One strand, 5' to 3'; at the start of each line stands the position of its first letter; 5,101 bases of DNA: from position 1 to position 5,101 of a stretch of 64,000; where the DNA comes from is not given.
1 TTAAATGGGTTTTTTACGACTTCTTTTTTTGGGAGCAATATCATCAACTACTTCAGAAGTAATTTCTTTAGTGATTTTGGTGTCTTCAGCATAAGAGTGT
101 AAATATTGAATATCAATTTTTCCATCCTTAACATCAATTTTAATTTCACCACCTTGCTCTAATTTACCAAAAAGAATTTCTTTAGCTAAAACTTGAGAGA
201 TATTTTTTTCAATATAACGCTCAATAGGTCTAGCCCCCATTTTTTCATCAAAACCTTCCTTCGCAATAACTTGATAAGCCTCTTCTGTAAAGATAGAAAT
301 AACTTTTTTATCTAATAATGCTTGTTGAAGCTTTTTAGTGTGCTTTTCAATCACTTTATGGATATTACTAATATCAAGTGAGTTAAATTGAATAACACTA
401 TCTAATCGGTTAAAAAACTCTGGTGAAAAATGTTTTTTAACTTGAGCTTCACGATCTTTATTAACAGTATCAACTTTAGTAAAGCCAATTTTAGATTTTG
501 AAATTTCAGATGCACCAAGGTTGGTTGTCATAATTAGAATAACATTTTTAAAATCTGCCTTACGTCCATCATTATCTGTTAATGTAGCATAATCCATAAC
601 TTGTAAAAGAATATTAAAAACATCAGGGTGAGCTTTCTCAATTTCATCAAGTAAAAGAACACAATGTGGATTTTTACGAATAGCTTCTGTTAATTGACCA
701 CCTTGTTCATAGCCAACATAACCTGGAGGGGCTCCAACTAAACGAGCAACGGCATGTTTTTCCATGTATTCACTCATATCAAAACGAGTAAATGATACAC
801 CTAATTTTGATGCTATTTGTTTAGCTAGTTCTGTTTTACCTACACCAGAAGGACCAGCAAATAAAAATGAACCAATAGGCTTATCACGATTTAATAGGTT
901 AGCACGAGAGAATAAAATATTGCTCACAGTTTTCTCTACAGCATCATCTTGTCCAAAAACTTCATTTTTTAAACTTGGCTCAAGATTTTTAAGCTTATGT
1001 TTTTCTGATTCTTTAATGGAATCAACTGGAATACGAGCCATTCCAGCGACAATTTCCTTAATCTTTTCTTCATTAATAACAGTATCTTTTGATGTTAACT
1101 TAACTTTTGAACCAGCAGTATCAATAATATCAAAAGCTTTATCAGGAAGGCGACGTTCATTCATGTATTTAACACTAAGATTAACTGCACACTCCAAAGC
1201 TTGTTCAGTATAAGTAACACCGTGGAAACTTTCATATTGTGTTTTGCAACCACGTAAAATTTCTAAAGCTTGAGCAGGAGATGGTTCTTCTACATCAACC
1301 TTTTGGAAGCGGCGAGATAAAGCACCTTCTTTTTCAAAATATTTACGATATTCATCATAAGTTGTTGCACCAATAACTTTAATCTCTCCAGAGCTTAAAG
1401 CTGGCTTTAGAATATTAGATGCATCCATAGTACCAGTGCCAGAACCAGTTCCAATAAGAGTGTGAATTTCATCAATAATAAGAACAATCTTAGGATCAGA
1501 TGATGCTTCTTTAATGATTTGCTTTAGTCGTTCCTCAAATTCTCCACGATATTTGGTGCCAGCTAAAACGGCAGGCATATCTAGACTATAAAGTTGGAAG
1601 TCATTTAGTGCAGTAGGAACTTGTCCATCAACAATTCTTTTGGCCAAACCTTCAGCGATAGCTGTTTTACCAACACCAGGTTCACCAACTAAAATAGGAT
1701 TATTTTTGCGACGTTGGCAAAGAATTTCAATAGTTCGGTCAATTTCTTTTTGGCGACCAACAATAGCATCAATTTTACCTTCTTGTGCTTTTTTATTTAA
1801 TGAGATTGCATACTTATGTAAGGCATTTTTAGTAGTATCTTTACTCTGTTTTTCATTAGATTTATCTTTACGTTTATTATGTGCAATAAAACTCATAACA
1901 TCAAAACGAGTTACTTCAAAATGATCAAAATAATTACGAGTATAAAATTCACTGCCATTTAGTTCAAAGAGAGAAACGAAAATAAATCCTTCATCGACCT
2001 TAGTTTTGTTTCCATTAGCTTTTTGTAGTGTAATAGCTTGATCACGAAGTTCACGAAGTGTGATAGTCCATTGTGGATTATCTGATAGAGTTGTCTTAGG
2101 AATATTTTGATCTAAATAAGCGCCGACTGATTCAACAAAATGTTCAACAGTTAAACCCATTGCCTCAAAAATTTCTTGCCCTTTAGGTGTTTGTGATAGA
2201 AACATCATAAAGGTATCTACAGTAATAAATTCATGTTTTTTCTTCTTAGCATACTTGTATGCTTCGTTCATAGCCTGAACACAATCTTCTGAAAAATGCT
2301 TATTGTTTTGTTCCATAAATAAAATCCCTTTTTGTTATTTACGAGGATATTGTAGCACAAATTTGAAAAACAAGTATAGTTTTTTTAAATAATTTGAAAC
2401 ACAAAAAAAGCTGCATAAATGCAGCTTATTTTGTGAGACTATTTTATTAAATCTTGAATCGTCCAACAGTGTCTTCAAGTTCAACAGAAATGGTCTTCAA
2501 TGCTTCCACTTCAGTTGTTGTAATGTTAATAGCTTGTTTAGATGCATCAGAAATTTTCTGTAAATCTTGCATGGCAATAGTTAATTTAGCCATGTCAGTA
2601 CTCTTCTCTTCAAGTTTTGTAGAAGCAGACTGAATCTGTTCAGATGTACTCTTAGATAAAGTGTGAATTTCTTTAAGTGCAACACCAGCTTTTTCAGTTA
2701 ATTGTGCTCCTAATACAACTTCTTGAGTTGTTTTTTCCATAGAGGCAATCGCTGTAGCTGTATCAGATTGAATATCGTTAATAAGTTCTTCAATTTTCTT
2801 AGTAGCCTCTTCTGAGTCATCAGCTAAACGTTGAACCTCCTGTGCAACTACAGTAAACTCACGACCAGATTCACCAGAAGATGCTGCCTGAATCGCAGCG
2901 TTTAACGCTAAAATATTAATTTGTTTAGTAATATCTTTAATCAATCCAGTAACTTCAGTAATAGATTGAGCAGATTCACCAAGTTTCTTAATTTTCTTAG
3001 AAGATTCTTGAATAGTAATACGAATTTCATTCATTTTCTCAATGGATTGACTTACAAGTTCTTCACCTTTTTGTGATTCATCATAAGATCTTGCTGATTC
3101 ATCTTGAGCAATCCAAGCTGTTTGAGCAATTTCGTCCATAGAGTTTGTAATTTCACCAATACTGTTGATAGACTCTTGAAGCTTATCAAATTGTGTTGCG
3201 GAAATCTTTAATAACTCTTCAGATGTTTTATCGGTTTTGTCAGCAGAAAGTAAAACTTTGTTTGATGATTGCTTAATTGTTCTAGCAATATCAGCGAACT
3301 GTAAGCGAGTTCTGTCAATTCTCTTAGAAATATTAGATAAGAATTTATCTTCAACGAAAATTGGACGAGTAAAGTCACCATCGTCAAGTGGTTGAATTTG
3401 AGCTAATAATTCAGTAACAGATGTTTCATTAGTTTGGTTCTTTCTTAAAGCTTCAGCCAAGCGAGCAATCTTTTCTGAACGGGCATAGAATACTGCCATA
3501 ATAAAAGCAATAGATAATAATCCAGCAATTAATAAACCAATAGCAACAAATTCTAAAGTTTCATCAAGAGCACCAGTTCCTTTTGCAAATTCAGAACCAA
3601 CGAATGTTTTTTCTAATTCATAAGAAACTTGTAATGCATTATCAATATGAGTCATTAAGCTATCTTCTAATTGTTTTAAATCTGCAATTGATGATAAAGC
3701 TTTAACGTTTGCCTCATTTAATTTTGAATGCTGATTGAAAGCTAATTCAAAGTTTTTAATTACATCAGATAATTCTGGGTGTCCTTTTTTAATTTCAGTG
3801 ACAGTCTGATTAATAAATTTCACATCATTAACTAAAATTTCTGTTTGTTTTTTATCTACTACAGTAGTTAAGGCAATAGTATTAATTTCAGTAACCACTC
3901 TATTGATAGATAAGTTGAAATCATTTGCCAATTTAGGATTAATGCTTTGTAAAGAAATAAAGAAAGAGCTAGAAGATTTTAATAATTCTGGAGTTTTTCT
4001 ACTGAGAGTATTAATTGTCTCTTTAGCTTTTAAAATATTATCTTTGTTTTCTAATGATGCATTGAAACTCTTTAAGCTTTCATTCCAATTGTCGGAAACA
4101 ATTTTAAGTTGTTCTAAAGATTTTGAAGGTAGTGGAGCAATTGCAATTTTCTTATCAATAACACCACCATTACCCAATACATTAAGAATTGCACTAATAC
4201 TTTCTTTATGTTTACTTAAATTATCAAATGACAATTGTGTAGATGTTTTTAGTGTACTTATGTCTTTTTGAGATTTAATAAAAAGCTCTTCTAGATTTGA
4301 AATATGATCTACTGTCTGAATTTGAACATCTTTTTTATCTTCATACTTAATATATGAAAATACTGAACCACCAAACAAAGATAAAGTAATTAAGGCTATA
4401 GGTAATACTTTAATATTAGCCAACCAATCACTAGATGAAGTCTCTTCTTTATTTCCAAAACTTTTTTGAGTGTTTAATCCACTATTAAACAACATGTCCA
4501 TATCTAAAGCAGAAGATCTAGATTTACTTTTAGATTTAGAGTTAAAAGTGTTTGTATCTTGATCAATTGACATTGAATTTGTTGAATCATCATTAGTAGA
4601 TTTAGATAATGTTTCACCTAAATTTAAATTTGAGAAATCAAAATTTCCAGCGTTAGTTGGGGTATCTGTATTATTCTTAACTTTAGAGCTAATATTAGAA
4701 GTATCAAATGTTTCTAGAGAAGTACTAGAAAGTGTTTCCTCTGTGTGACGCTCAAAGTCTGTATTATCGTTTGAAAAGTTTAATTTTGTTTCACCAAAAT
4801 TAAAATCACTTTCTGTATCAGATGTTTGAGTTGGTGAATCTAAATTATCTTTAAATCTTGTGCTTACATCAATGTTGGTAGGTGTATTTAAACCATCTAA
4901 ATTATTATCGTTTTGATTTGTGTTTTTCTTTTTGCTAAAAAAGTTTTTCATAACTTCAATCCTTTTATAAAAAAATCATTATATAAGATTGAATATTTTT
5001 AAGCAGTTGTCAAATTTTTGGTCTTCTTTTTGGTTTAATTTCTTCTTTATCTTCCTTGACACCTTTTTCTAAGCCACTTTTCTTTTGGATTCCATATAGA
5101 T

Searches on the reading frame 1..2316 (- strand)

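Call 6: search_protein_families(library=pfam, proteins=[window:1-2316:-], max_evalue=0.001)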
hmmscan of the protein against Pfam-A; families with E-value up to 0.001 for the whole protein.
window:1-2316:- (771 aa): 28 families (the best 25 are shown)
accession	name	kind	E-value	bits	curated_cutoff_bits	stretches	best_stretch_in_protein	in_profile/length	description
PF07724.20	AAA_2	-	3.1e-66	222.9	27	1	479-640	1-165/166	AAA domain (Cdc48 subfamily)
PF00004.35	AAA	-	3.1e-33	115.4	21.2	2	208-320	2-110/131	ATPase family associated with various cellular activities (AAA)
PF17871.7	AAA_lid_9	-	5e-26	91.1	22.8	1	347-445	2-100/104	AAA lid domain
PF10431.15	ClpB_D2-small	-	3.4e-21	75.5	21.9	1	647-727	1-81/81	C-terminal, D2-small domain, of ClpB protein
PF07728.20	AAA_5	-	5.7e-21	75.4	22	1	484-601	2-124/139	AAA domain (dynein-related subfamily)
PF13401.12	AAA_22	-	7.1e-15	55.9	27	2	483-581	7-111/130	AAA domain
PF13191.12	AAA_16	-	5.9e-12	46.8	32.6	1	185-247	2-64/167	AAA ATPase domain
PF05496.18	RuvB_N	-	5.3e-09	36.5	27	1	446-510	2-62/159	Holliday junction DNA helicase RuvB P-loop domain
PF00158.32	Sigma54_activat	-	8.1e-08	32.6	20.2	1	483-601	24-144/168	Sigma-54 interaction domain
PF20720.3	nSTAND3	-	1.6e-07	31.6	27.2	0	193-235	8-49/155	Novel STAND NTPase 3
PF07726.17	AAA_3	-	3e-07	30.8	27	1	485-599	3-110/131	ATPase family associated with various cellular activities (AAA)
PF01078.27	Mg_chelatase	-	3.6e-07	30.2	20.3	0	484-524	25-64/207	Magnesium chelatase, subunit ChlI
PF13173.12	AAA_14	-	6.8e-07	29.8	27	0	486-575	7-86/129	AAA domain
PF13238.12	AAA_18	-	9.3e-07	29.8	29.4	0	486-514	3-28/128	AAA domain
PF01695.23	IstB_IS21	-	2.5e-06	27.6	24.1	0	198-284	86-162/238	IstB-like ATP binding protein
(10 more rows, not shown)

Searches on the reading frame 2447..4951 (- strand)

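Call 6: search_protein_families(library=pfam, proteins=[window:2447-4951:-], max_evalue=0.001)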
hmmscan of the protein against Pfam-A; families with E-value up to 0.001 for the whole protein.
window:2447-4951:- (834 aa): 1 family
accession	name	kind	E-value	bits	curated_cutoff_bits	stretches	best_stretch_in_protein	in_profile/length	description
PF00015.26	MCPsignal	-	5.2e-31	108.2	34.6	1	619-800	4-171/172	Methyl-accepting chemotaxis protein (MCP) signalling domain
